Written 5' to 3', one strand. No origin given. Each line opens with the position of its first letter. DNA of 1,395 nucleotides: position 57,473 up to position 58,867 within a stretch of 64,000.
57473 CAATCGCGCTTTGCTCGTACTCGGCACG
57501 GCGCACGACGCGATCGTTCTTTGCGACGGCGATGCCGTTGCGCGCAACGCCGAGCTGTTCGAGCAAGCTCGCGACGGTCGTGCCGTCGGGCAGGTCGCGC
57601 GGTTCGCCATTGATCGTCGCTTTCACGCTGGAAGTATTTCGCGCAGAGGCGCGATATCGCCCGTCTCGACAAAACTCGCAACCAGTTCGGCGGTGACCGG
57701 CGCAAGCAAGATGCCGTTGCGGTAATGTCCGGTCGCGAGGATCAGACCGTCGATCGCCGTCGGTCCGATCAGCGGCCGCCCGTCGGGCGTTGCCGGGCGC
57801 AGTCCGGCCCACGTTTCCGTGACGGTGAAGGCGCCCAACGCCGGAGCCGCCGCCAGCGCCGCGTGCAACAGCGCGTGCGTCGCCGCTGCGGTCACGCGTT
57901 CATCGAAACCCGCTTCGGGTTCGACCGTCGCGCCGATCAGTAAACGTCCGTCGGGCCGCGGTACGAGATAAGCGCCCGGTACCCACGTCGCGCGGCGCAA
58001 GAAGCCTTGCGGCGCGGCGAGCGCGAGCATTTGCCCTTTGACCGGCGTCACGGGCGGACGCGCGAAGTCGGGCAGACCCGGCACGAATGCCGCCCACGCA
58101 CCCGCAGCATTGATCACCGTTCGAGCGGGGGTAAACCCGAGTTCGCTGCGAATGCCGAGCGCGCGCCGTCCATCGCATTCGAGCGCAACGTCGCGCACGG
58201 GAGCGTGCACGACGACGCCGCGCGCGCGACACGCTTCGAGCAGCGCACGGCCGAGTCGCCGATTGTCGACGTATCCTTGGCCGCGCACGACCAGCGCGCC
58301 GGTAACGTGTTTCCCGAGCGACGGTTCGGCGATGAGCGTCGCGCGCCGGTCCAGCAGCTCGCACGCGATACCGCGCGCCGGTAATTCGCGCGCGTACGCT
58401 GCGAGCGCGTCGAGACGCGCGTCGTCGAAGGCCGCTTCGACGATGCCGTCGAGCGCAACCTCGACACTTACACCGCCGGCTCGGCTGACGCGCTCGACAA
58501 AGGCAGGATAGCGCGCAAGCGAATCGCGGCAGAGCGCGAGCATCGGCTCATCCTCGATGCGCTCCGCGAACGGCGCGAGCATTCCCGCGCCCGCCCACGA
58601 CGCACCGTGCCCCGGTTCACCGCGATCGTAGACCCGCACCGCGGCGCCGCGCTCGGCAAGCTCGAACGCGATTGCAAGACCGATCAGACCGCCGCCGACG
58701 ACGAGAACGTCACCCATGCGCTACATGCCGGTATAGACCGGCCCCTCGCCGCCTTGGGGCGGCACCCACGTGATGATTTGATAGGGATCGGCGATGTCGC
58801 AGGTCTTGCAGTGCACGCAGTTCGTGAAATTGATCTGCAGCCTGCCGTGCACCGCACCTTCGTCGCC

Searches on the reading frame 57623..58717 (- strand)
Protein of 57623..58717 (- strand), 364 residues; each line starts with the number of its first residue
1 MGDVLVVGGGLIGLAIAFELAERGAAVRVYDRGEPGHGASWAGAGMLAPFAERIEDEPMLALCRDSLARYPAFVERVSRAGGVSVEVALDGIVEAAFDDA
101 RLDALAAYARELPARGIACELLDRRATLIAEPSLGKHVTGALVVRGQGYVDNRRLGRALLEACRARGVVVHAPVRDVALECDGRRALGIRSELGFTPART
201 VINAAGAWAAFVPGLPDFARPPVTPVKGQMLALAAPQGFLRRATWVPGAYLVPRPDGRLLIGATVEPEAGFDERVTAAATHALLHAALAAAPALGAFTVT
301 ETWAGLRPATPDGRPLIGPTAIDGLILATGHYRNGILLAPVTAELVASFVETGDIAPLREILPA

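Call 78: find_encoding_contigs(protein=window:57623-58717:-, flank=10000, max_places=1)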
Protein window:57623-58717:- (364 aa): 5 contigs read that carry it; 1 place shown.
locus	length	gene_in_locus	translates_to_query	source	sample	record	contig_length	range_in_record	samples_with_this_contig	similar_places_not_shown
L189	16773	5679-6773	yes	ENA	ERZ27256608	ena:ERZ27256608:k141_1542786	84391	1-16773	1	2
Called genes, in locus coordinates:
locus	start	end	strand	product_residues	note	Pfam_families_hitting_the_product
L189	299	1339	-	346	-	PF01212:Beta_elim_lyase, PF00266:Aminotran_5 (faint)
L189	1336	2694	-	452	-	PF00753:Lactamase_B, PF23023:Anti-Pycsar_Apyc1 (weak), PF12706:Lactamase_B_2, PF16661:Lactamase_B_6, PF10996:Beta-Casp, PF07521:RMMBL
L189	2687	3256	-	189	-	PF18306:LDcluster4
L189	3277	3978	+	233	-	PF24827:AstE_AspA_cat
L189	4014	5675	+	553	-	PF21162:ETFQO_UQ-bd, PF05187:Fer4_ETF_QO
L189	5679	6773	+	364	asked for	PF00890:FAD_binding_2 (weak), PF01266:DAO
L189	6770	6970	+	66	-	PF02597:ThiS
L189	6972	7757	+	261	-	PF05690:ThiG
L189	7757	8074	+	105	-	PF00581:Rhodanese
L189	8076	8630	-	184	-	-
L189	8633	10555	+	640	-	PF07885:Ion_trans_2, PF02254:TrkA_N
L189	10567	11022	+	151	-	PF00578:AhpC-TSA, PF08534:Redoxin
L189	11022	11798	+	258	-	PF23023:Anti-Pycsar_Apyc1, PF00753:Lactamase_B, PF12706:Lactamase_B_2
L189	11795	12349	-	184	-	PF00156:Pribosyltran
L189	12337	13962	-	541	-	PF00496:SBP_bac_5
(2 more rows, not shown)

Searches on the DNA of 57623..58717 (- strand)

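Call 97: search_rna_families(source=L189, start=1, end=400, threshold=evalue, max_evalue=5)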
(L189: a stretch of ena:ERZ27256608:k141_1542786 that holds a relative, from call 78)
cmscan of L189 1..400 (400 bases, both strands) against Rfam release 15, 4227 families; matches with E-value up to 5: 0.
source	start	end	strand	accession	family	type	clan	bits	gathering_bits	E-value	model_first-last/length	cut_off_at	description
